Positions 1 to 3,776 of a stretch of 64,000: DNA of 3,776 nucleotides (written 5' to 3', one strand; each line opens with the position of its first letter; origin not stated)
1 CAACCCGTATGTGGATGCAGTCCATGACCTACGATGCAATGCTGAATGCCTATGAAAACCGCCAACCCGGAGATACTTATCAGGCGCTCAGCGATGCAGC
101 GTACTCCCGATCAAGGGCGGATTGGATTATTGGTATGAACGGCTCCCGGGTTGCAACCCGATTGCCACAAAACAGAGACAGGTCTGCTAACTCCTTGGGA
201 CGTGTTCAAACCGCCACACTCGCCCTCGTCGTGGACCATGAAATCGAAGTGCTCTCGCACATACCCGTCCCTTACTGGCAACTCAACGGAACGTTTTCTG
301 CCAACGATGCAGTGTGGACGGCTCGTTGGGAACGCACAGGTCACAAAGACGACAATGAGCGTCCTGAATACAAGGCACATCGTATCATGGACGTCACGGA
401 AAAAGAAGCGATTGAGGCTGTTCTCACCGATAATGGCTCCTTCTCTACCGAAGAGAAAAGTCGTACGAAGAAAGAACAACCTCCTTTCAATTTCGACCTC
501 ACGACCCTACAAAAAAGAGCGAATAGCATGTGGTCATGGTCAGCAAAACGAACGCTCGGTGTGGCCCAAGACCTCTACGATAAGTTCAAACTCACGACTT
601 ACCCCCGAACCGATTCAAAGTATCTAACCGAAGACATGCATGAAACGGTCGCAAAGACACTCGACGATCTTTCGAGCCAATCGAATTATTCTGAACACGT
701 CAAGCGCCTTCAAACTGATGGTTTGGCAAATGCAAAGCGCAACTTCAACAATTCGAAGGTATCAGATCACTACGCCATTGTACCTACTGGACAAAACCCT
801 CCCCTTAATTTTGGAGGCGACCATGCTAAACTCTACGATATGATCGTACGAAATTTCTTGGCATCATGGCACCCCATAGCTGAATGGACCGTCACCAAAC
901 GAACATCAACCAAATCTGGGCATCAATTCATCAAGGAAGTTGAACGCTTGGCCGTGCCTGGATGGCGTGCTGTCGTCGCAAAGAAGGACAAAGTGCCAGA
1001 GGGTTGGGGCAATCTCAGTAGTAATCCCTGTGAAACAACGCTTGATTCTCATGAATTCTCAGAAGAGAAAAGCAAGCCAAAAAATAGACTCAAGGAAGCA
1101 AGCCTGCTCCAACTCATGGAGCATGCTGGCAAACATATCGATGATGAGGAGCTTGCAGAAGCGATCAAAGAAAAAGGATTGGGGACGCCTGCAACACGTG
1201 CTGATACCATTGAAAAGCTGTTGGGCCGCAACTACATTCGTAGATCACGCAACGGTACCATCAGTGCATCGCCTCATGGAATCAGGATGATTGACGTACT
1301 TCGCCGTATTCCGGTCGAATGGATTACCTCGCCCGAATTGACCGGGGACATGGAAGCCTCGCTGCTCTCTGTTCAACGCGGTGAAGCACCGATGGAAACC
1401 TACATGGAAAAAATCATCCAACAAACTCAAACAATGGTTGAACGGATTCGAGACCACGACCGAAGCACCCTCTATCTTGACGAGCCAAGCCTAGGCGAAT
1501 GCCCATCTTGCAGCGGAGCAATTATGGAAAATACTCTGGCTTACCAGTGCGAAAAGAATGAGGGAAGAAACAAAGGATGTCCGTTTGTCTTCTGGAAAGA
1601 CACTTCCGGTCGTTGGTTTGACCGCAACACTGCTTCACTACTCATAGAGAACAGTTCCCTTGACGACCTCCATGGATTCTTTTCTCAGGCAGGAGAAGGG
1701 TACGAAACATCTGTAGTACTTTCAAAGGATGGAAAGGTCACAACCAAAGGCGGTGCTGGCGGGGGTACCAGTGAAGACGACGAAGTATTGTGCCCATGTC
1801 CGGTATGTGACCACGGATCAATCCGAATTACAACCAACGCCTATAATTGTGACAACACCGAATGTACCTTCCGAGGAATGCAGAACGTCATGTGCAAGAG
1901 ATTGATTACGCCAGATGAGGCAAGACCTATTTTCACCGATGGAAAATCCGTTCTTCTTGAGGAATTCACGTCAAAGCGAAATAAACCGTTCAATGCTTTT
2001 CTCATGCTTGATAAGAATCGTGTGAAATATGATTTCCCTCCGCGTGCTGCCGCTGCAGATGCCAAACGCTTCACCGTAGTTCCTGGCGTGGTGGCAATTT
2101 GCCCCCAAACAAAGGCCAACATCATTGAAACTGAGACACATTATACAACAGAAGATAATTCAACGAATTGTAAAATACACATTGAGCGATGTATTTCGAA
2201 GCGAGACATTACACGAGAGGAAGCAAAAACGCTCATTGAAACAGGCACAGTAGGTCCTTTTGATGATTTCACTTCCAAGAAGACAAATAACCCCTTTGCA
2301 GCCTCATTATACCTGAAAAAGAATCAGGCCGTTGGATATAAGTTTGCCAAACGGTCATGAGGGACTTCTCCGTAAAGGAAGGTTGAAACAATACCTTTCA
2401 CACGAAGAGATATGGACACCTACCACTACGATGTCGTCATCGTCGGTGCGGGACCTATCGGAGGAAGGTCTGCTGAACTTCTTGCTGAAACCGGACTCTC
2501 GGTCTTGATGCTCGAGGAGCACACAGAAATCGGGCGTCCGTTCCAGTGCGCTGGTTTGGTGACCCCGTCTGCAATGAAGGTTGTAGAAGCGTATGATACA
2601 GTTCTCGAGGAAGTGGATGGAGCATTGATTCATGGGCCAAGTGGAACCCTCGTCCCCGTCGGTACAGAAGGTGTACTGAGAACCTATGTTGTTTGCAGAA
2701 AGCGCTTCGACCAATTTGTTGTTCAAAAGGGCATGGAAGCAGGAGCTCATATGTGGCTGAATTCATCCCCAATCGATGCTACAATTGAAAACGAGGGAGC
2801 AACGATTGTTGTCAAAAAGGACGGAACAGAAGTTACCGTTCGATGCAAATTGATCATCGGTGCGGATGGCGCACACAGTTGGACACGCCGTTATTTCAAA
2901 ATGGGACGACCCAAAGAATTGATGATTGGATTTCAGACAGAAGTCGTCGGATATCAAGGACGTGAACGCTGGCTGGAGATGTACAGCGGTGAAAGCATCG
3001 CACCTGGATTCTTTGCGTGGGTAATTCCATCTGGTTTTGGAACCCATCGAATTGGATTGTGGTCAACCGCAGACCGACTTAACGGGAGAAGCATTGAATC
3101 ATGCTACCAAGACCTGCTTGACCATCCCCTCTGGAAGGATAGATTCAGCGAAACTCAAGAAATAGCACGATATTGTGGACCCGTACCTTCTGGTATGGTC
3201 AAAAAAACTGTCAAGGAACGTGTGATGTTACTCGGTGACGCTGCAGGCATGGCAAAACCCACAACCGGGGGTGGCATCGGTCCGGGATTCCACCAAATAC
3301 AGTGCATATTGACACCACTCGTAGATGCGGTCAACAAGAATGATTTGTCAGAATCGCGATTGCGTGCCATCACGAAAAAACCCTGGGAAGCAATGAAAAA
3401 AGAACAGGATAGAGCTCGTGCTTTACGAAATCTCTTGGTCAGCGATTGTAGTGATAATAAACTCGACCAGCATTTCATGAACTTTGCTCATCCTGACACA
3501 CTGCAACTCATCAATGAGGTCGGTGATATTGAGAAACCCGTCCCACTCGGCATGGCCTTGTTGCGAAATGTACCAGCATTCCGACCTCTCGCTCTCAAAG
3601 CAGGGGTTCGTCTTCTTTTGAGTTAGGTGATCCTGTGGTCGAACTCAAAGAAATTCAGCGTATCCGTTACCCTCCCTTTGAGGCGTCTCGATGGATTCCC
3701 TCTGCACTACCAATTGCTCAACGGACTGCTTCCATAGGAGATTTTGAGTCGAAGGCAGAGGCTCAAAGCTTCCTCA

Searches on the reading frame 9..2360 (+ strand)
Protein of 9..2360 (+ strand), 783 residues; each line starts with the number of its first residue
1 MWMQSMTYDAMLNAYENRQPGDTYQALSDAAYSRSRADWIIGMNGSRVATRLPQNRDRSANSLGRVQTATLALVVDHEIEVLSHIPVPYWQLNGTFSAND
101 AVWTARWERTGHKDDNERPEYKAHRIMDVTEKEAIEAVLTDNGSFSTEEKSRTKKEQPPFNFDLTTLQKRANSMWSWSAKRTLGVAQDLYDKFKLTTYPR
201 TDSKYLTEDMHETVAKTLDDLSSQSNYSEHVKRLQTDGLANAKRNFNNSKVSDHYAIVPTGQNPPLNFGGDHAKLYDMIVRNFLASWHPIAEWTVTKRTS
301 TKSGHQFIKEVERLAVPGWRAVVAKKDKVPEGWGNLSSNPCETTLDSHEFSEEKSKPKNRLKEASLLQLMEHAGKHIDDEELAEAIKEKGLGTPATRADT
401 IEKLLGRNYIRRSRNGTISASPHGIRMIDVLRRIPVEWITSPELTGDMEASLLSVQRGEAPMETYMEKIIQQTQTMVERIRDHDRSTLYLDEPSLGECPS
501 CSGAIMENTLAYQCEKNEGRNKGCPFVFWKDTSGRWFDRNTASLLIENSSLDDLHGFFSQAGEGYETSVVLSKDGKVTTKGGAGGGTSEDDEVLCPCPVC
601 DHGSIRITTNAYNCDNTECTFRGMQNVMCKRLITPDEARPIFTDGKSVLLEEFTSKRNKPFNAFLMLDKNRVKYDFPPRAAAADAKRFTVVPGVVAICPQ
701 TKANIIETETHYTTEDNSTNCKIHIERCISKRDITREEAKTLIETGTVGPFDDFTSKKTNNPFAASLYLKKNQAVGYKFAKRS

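Call 74: search_protein_families(library=pfam, proteins=[window:9-2360:+], max_evalue=0.00001)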
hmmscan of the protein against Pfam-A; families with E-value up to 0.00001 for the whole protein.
window:9-2360:+ (783 aa): 2 families
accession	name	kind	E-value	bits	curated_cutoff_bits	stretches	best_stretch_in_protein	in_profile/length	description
PF01131.25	Topoisom_bac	-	1.5e-95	321.1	35.1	1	23-466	2-410/411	DNA topoisomerase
PF13342.12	Toprim_Crpt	-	9.9e-34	115.6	32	2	720-779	1-59/60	C-terminal repeat of topoisomerase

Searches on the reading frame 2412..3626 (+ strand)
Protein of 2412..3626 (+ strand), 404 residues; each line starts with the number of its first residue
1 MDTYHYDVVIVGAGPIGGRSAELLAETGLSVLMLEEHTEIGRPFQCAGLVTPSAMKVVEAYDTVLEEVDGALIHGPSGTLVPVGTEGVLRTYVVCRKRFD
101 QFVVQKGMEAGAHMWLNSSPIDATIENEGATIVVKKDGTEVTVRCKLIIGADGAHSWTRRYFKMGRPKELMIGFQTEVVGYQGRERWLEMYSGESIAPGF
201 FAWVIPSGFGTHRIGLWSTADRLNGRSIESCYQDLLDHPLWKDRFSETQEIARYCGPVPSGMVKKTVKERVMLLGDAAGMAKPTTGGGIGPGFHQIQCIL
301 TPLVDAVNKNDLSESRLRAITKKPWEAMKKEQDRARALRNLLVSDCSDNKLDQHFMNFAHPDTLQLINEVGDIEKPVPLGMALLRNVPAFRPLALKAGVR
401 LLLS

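Call 74: search_protein_families(library=pfam, proteins=[window:2412-3626:+], max_evalue=0.00001)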
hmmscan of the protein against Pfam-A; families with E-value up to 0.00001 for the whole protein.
window:2412-3626:+ (404 aa): 2 families
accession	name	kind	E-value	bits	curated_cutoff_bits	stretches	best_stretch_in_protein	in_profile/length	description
PF01494.25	FAD_binding_3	-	3.2e-20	73.1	22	1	6-289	2-304/349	FAD binding domain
PF05834.18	Lycopene_cycl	-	8.6e-10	38.7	23.4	1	7-175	1-153/380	Lycopene cyclase protein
